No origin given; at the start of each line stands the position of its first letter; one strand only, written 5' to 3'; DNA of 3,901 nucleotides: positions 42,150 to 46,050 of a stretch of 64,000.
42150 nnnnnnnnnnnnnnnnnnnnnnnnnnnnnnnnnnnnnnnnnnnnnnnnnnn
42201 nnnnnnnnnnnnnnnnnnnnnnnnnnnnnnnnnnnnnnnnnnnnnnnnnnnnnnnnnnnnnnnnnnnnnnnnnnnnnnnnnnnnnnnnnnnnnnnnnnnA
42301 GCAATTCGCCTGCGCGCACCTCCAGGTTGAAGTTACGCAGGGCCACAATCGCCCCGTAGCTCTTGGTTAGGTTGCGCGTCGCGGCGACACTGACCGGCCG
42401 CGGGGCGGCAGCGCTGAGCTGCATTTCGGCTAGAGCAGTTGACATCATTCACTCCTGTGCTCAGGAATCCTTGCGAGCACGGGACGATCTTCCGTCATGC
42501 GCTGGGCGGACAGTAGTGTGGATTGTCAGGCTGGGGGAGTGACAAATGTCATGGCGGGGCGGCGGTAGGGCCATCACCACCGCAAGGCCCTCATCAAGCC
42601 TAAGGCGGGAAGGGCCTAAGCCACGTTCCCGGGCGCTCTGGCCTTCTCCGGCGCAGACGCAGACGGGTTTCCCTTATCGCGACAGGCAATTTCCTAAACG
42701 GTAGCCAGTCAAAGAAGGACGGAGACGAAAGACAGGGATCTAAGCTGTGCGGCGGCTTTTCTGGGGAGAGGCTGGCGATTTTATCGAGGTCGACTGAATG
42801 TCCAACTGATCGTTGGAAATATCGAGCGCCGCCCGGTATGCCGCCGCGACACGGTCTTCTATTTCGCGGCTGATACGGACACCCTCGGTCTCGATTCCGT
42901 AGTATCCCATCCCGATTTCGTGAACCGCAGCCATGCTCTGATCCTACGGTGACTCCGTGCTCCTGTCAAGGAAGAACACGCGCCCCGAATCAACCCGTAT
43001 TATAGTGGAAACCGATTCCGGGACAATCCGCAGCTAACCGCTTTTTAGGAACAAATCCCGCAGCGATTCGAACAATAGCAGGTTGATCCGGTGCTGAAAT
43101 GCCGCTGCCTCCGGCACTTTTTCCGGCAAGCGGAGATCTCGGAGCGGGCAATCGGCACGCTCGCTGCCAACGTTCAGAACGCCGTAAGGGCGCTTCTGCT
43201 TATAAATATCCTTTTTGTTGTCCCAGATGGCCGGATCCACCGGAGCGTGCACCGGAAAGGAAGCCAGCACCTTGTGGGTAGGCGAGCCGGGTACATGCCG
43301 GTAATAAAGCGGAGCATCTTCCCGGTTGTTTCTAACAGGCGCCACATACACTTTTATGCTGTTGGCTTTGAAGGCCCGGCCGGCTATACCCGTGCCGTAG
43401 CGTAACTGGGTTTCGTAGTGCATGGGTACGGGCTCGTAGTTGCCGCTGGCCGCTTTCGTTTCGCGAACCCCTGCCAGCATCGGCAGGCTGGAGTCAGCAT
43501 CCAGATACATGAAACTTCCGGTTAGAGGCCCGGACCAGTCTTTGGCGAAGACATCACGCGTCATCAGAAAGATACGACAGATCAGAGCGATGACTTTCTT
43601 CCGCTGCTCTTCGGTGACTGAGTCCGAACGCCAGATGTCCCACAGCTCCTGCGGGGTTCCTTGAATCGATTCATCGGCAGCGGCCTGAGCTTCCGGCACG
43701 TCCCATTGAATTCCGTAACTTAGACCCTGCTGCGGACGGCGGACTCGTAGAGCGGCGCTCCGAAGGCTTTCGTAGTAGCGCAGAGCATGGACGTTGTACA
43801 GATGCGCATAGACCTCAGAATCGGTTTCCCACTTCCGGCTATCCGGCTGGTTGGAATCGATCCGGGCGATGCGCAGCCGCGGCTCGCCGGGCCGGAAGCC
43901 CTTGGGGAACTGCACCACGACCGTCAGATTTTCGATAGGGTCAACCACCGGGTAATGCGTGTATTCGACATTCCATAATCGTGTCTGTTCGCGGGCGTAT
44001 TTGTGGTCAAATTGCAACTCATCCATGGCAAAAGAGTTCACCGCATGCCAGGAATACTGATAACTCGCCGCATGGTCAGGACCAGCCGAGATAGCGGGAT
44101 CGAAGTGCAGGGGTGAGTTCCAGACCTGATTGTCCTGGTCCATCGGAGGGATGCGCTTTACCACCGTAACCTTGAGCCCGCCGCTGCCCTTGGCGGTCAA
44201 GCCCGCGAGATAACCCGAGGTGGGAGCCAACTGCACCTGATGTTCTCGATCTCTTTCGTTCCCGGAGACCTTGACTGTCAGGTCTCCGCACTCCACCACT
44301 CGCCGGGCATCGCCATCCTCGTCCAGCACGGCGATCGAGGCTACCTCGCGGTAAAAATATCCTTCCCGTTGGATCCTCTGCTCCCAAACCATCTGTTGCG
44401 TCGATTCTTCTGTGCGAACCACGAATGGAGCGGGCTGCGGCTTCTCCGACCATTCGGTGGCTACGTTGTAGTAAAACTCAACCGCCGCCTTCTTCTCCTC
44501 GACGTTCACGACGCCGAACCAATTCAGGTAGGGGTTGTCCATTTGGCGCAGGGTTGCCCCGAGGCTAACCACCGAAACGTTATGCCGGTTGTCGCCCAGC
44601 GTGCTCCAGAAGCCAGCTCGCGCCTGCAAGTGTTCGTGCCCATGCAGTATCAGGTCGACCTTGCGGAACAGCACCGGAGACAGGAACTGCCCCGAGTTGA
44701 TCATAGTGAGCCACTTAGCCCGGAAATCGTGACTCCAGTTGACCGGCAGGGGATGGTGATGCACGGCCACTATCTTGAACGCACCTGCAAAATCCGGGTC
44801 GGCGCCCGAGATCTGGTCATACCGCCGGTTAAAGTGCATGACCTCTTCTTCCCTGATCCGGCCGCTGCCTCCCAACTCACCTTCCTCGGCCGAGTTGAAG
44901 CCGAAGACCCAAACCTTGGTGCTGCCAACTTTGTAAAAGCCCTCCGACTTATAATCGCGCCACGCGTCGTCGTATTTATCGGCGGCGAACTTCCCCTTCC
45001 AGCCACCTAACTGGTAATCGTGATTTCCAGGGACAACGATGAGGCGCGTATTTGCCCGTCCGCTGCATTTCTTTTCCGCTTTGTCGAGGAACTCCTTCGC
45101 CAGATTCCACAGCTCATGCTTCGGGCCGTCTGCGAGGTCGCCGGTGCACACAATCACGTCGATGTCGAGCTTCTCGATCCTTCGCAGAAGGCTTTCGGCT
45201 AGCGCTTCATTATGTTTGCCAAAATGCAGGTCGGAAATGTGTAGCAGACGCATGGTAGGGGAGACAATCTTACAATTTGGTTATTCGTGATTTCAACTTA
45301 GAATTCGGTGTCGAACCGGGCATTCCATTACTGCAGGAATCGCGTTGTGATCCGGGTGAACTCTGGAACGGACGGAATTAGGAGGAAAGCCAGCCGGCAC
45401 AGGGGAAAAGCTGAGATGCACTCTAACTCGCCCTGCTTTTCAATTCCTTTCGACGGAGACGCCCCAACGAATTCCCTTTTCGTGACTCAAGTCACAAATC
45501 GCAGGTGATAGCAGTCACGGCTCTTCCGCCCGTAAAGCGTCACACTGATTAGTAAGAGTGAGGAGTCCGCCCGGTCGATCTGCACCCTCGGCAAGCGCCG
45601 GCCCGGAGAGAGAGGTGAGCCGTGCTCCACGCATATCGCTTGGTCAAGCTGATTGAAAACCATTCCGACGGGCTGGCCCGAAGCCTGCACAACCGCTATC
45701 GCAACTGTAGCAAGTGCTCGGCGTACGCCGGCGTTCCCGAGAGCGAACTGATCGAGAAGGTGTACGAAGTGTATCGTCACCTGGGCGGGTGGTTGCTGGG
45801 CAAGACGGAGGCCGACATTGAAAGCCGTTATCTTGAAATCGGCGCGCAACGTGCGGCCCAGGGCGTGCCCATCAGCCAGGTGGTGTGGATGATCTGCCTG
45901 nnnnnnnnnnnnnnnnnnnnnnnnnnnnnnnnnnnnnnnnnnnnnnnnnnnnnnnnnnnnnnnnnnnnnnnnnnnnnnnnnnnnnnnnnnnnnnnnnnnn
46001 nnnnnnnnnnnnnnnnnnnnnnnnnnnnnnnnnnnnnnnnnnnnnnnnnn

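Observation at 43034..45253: Stand-alone 739-aa phosphodiesterase-like, unknown, GAF-like protein flanked by A/T-richer spacers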

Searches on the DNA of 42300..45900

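Call 93: search_rna_families(source=window, start=42300, end=45900, threshold=evalue, max_evalue=0.1)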
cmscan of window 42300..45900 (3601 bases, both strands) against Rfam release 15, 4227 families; matches with E-value up to 0.1: 0.
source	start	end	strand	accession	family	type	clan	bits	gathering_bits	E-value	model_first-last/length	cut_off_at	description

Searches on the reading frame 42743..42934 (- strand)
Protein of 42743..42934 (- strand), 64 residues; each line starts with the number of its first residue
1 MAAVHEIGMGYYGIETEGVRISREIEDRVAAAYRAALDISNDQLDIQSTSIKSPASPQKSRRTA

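Call 17: search_protein_families(library=pfam, proteins=[window:42743-42934:-], max_evalue=0.01)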
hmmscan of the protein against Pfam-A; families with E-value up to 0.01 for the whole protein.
window:42743-42934:- (64 aa): 0 families

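Call 61: find_homologous_proteins(query=window:42743-42934:-, max_evalue=10)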
Query window:42743-42934:- (64 aa): 1 proteins with E <= 10 among 1 candidates.
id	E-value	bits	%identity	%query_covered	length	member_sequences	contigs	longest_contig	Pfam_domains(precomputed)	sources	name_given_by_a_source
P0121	1.8e-32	127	100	100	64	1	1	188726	-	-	-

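Call 103: search_protein_families(library=pfam, proteins=[window:42743-42934:-], max_evalue=10)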
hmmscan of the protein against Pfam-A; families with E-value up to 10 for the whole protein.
seq(64 aa): 0 families

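Call 105: search_solved_structures(query=A6, max_evalue=10)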
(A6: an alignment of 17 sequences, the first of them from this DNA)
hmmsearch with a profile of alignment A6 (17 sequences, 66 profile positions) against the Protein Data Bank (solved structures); distinct sequences matched with E-value up to 10: 2.
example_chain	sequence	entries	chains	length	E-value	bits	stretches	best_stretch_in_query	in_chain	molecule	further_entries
1pug_A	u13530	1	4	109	0.57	14.3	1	18-49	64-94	Hypothetical UPF0133 protein ybaB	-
4pl8_H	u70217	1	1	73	2.3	12.3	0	15-38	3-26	Thymosin beta-4,Protein cordon-bleu,Thymosin beta-4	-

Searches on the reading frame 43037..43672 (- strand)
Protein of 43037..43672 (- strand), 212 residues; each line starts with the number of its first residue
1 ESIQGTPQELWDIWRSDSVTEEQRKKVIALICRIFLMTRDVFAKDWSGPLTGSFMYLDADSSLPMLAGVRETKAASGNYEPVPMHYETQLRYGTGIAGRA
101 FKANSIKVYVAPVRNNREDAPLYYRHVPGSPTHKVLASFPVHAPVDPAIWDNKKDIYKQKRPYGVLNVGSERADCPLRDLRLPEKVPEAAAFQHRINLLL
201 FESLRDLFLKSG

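Call 34: search_protein_families(library=pfam, alignment_id=A2, max_evalue=1)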
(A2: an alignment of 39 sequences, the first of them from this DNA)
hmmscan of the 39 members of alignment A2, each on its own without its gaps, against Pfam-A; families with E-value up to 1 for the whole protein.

A. member 1, seq(212 aa): 0 families

B. families by the number of members that match (of 39 scanned): 15 families
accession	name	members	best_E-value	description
PF13185.12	GAF_2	11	1.3e-07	GAF domain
PF01590.32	GAF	4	0.014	GAF domain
PF22922.2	GAF_NLP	2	0.015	NLP protein GAF domain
PF13492.12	GAF_3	2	0.029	GAF domain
PF11734.13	TilS_C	1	0.0074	TilS substrate C-terminal domain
PF14215.12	bHLH-MYC_N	1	0.019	bHLH-MYC and R2R3-MYB transcription factors N-terminal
PF00046.35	Homeodomain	1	0.031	Homeodomain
PF23528.1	Microp_apicomplexa_15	1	0.074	Apicomplexa microprotein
PF03460.22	NIR_SIR_ferr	1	0.08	Nitrite/Sulfite reductase ferredoxin-like half domain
PF19420.4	DDAH_eukar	1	0.14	N,N dimethylarginine dimethylhydrolase, eukaryotic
PF15875.10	DUF4731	1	0.17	Domain of unknown function (DUF4731)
PF16072.10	DUF4813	1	0.17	Domain of unknown function (DUF4813)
PF04963.19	Sigma54_CBD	1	0.18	Sigma-54 factor, core binding domain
PF17304.8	OM14_C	1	0.24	Mitochondrial outer membrane protein OM14, C-terminal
PF12099.14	DUF3575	1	0.25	Protein of unknown function (DUF3575)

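Call 35: search_solved_structures(query=A2, max_evalue=1, show_alignments=2)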
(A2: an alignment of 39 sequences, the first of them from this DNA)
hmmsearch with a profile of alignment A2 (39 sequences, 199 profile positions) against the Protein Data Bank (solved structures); distinct sequences matched with E-value up to 1: 5.
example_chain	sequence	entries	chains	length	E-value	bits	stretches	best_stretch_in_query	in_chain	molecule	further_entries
5w10_A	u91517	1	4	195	0.0017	21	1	51-138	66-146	cGMP-specific phosphodiesterase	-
3e0y_A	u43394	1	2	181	0.0065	19.1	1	81-156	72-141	Conserved domain protein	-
2ko1_A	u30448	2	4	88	0.39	13.3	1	20-75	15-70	GTP pyrophosphokinase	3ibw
4pau_A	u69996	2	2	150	0.4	13.3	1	86-169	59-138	Nitrogen regulatory protein A | NreA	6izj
6izk_A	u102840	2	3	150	0.64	12.6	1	86-169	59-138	NreA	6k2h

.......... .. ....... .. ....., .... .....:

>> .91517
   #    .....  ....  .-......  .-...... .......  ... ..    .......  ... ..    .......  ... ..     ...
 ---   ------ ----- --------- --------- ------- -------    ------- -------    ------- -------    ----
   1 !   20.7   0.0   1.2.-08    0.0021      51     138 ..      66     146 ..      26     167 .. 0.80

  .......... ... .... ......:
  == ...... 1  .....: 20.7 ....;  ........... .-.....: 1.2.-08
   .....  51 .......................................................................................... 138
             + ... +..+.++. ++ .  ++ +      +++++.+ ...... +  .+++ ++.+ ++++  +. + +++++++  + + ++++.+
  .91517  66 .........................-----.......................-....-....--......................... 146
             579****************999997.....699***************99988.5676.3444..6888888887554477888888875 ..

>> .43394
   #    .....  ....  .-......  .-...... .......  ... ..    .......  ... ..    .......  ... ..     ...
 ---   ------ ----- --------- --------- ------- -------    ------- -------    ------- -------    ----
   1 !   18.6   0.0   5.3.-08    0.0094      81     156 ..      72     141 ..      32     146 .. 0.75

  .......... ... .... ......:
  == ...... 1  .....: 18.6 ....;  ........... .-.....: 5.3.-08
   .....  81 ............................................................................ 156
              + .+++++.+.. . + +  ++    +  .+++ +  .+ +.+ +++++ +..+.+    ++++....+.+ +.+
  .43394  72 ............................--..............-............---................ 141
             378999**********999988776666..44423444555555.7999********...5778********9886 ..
